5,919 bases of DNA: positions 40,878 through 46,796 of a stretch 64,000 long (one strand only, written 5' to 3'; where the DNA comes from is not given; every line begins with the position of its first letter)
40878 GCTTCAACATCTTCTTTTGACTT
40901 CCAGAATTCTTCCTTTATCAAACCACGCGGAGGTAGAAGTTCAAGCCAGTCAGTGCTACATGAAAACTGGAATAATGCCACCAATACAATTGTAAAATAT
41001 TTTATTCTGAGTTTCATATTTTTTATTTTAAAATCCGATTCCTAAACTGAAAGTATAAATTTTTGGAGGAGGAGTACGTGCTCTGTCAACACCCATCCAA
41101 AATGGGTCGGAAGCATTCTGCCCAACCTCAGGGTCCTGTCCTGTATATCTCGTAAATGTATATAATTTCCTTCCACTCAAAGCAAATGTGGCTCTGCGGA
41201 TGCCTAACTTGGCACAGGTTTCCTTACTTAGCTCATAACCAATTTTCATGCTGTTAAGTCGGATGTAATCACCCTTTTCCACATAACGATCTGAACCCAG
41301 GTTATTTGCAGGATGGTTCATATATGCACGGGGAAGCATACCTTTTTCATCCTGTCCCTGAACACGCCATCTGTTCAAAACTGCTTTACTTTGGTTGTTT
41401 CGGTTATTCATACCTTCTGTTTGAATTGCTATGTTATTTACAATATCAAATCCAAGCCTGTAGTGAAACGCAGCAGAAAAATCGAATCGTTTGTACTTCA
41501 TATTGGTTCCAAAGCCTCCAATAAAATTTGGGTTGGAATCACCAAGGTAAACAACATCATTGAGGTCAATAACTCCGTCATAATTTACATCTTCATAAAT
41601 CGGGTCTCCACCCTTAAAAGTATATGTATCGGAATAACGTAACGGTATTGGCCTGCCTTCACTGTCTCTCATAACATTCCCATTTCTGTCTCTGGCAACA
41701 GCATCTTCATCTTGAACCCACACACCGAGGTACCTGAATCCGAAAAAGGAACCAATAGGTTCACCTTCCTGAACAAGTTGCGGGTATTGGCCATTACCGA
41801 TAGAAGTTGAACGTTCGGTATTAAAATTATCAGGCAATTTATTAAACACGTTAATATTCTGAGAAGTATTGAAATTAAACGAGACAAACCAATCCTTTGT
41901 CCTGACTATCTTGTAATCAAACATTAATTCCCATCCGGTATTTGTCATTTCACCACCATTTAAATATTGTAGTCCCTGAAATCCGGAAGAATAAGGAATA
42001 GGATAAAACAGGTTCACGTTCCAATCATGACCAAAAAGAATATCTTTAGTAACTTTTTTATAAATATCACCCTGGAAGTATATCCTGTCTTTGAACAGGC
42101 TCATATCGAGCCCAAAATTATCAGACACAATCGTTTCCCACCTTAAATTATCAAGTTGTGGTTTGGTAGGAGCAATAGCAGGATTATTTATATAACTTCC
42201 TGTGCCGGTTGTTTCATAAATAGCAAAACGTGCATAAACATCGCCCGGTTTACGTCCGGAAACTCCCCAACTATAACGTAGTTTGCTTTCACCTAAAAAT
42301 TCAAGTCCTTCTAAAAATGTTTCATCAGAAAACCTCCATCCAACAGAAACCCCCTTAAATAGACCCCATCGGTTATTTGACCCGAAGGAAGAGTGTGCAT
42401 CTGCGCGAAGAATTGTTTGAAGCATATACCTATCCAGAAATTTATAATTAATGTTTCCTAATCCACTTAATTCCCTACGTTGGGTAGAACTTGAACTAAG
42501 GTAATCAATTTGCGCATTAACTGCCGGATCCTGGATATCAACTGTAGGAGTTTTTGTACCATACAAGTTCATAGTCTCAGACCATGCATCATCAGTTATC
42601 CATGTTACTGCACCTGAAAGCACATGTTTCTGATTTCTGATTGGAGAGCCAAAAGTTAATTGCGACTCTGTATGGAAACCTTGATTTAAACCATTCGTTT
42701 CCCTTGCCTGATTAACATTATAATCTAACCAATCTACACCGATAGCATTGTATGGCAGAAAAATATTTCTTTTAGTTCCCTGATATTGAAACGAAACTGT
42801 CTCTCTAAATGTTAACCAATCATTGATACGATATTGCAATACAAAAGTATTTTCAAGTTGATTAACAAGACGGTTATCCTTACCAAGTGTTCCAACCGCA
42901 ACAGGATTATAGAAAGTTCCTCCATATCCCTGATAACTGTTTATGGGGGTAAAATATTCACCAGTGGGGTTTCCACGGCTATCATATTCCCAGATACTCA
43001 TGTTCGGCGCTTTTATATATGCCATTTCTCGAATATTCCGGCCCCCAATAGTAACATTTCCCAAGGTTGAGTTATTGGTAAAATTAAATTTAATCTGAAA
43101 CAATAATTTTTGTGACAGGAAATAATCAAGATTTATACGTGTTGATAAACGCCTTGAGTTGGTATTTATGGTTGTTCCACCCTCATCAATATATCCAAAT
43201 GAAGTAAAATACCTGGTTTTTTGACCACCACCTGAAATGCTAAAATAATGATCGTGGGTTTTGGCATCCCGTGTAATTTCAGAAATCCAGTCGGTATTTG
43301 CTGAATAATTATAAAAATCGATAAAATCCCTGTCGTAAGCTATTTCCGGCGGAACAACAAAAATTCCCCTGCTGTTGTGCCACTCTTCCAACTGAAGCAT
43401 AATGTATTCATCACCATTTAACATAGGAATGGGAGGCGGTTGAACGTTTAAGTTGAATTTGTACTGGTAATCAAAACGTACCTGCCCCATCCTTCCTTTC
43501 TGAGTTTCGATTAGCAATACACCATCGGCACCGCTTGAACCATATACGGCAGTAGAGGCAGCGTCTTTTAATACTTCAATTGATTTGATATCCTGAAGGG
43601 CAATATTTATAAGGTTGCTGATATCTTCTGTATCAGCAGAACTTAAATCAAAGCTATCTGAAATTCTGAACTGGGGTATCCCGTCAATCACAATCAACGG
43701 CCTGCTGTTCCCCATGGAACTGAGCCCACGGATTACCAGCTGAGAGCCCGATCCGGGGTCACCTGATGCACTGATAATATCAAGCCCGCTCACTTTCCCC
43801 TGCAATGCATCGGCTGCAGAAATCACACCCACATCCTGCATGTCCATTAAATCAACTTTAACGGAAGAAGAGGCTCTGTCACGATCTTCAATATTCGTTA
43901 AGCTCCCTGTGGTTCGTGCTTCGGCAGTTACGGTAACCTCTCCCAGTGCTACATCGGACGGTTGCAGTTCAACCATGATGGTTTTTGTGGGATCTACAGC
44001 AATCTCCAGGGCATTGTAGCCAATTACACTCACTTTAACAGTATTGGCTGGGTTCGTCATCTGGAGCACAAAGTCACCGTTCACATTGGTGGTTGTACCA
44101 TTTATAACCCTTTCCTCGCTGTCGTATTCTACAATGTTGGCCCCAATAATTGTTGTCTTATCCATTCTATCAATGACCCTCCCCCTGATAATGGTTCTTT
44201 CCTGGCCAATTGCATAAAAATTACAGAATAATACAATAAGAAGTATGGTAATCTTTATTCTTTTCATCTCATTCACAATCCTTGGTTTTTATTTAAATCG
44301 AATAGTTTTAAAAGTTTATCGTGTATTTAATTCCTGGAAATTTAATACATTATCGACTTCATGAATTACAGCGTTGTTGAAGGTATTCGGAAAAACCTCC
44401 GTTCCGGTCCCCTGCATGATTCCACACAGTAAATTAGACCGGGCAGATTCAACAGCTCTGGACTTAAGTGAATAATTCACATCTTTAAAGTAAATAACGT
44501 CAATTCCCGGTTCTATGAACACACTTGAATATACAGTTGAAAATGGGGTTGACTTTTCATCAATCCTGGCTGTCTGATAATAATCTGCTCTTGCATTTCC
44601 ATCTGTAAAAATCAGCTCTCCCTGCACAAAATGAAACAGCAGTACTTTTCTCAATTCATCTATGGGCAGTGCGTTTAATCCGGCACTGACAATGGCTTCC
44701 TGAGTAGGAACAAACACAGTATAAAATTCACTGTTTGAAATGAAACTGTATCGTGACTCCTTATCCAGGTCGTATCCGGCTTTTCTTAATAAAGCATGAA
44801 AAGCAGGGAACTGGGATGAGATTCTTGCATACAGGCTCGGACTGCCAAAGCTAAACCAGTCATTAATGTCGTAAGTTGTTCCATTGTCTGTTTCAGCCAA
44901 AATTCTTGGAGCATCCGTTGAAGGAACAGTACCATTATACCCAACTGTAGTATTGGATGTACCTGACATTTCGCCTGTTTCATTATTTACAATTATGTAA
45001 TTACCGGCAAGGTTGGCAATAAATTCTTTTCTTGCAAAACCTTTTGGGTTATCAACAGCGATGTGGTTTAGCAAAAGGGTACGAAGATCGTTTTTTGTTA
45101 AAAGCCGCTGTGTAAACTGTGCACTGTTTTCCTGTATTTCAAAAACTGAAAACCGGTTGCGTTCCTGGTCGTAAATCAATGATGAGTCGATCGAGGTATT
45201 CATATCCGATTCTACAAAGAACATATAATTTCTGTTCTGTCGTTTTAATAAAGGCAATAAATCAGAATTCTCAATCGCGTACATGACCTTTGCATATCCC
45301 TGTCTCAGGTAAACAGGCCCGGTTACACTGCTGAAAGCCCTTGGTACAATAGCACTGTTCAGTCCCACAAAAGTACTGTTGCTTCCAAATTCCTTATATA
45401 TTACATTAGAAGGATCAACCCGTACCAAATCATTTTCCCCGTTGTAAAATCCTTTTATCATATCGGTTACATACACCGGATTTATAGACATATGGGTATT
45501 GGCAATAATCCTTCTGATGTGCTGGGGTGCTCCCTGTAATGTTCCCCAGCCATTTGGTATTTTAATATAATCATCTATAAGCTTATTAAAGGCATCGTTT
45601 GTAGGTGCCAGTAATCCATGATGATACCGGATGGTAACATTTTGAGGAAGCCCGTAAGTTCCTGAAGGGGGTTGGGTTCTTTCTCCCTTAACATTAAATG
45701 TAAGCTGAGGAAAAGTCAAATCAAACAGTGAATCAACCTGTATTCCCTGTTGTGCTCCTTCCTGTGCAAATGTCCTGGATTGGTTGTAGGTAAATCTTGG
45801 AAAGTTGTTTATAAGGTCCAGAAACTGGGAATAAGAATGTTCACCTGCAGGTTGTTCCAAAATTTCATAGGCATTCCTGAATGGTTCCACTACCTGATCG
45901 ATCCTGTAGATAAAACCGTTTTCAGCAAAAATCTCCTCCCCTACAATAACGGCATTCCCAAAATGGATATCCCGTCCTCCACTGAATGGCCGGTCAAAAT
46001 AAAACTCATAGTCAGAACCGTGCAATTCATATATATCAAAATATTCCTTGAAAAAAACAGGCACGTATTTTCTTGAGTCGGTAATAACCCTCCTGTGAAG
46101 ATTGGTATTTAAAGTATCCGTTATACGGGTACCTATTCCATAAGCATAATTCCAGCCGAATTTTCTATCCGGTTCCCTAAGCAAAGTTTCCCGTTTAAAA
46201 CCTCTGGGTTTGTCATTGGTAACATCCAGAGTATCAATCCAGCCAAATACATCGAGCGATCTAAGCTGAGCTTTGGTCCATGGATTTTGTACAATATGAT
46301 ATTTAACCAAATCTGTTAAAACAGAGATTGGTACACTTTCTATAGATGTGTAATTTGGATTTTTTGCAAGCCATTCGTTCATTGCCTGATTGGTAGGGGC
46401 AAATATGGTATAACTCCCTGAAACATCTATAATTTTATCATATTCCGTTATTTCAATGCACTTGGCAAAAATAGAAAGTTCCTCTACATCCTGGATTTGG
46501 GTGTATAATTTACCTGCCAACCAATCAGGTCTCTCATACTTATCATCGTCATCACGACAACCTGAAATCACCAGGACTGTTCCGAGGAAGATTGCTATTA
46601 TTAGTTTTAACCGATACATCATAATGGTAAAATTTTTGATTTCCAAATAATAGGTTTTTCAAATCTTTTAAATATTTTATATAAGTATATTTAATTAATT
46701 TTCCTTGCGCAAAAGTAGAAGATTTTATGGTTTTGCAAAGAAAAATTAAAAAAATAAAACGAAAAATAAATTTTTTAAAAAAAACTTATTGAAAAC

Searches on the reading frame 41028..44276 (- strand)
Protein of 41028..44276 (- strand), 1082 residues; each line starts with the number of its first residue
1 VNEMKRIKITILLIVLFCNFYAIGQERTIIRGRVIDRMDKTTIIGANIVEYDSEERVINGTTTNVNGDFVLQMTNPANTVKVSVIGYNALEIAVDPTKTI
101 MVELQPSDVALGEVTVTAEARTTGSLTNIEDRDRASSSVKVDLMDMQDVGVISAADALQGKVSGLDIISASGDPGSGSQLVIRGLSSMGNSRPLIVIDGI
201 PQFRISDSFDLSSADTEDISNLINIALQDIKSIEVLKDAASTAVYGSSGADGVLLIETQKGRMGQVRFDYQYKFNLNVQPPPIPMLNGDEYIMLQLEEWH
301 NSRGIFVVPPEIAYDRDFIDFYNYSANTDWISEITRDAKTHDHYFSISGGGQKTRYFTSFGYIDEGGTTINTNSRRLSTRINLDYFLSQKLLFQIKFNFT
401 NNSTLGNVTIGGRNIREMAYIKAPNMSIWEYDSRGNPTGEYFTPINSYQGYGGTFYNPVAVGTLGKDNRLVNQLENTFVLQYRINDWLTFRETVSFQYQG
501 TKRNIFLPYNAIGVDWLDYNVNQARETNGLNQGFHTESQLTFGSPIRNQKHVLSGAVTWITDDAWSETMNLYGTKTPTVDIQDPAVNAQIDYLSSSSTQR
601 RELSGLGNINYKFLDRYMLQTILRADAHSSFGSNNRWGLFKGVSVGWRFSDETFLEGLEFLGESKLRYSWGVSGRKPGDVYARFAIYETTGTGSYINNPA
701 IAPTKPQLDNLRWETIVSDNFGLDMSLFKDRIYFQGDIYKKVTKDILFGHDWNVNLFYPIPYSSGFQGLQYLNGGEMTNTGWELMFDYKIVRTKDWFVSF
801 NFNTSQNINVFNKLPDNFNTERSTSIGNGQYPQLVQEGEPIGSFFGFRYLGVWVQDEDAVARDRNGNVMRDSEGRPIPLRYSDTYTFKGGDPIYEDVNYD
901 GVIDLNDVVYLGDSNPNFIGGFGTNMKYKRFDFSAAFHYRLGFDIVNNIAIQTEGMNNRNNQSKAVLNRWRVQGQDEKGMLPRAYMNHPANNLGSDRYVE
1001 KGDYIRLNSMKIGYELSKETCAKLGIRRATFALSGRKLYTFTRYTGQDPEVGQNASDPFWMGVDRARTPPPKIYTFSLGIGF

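Call 15: search_protein_families(library=pfam, proteins=[window:41028-44276:-], max_evalue=0.001)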
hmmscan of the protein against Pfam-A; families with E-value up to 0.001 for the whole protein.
window:41028-44276:- (1082 aa): 3 families
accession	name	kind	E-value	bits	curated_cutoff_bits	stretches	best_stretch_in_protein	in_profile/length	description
PF07715.20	Plug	-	4.4e-17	63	23.9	1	136-253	7-107/107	TonB-dependent Receptor Plug Domain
PF13715.12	CarbopepD_reg_2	-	3.4e-11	43.5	32.2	1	30-116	1-88/88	CarboxypepD_reg-like domain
PF13620.12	CarboxypepD_reg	-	1.4e-06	29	32.3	1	30-98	2-73/82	Carboxypeptidase regulatory-like domain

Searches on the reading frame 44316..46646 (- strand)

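Call 15: search_protein_families(library=pfam, proteins=[window:44316-46646:-], max_evalue=0.001)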
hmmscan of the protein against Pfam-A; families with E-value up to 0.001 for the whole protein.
window:44316-46646:- (776 aa): 1 family
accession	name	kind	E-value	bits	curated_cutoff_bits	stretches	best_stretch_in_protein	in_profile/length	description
PF02469.27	Fasciclin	-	6.9e-24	84.9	22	2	56-131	2-75/123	Fasciclin domain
